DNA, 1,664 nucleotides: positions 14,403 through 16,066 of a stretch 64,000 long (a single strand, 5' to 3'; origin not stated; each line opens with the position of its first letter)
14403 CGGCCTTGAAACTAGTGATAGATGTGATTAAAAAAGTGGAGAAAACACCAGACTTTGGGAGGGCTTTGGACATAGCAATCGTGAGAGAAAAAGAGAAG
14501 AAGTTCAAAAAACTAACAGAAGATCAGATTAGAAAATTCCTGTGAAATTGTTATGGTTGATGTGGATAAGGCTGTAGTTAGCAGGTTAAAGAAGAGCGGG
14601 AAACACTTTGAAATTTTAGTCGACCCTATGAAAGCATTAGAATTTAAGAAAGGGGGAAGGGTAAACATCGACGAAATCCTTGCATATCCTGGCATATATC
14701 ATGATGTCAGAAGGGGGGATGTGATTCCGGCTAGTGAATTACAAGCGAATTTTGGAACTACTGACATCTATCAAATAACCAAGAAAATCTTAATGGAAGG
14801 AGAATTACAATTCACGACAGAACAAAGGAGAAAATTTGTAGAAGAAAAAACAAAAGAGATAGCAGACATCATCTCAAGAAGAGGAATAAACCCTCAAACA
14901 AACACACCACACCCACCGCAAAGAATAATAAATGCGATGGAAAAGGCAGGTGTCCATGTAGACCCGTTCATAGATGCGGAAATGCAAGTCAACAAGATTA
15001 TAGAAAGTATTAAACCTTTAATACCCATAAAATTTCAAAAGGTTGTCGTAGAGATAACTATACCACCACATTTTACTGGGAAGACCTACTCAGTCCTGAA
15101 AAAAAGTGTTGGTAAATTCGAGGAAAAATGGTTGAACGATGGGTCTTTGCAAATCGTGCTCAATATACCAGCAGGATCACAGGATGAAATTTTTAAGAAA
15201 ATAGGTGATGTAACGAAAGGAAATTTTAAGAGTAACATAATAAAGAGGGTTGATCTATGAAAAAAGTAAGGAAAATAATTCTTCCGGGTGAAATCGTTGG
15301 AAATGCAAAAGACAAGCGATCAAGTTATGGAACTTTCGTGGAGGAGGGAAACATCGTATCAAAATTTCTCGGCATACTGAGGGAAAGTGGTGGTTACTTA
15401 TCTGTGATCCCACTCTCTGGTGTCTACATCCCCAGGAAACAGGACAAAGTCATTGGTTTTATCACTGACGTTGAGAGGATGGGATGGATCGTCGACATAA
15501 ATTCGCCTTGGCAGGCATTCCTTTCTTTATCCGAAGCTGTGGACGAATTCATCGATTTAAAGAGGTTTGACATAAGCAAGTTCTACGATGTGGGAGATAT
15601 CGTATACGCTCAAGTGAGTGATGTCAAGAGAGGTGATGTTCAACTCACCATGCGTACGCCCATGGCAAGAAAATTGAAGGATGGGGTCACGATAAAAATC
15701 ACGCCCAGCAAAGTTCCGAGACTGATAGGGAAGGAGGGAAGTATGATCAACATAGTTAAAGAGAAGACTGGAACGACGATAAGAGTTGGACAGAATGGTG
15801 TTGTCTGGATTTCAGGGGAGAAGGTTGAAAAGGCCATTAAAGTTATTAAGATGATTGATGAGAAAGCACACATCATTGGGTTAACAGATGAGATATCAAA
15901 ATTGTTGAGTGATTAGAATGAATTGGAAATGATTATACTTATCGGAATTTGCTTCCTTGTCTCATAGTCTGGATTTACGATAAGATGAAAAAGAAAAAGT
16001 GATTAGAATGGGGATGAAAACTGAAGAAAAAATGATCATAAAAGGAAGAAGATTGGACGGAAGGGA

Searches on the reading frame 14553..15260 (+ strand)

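Call 60: search_protein_families(library=pfam, proteins=[window:14553-15260:+], max_evalue=0.001)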
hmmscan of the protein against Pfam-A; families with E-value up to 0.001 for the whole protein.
window:14553-15260:+ (235 aa): 3 families
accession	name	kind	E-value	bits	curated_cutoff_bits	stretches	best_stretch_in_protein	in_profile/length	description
PF01172.24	SBDS_N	-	1.1e-23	83.4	24.6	1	7-93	2-88/88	Shwachman-Bodian-Diamond syndrome (SBDS) N-terminal domain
PF09377.16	SBDS_domain_II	-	1.2e-21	76.8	27.2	1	101-161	1-61/62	SBDS protein, domain II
PF20268.4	SBDS_C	-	6.3e-12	45.7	27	1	166-231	3-70/71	SBDS protein, C-terminal domain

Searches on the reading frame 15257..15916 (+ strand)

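Call 60: search_protein_families(library=pfam, proteins=[window:15257-15916:+], max_evalue=0.001)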
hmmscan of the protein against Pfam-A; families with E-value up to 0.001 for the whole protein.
window:15257-15916:+ (219 aa): 8 families
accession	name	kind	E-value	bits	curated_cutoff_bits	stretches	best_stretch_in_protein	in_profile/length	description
PF00013.35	KH_1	-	1e-08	35.2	21.5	1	144-199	2-63/66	KH domain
PF15985.11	KH_6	-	1.7e-07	31.9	27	1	143-190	1-46/47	KH domain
PF21266.3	RRP4_S1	-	5.9e-07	30.1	27.3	1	57-120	2-71/73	RRP4, S1 domain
PF21262.3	RRP40_S1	-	4.3e-06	27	27.1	1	57-125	1-64/83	Exosome complex component RRP40, S1 domain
PF14382.12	ECR1_N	-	4.7e-06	26.7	27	1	7-41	1-35/38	Exosome complex exonuclease RRP4 N-terminal region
PF00575.29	S1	-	5.3e-06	27.2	22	1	59-126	2-65/74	S1 RNA binding domain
PF22625.2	ECR1_N_2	-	1.6e-05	25.1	27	1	5-53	1-50/51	Exosome RNA binding protein RRP4 N-terminal domain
PF07650.23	KH_2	-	2.6e-05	24.4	22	1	142-192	25-75/78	KH domain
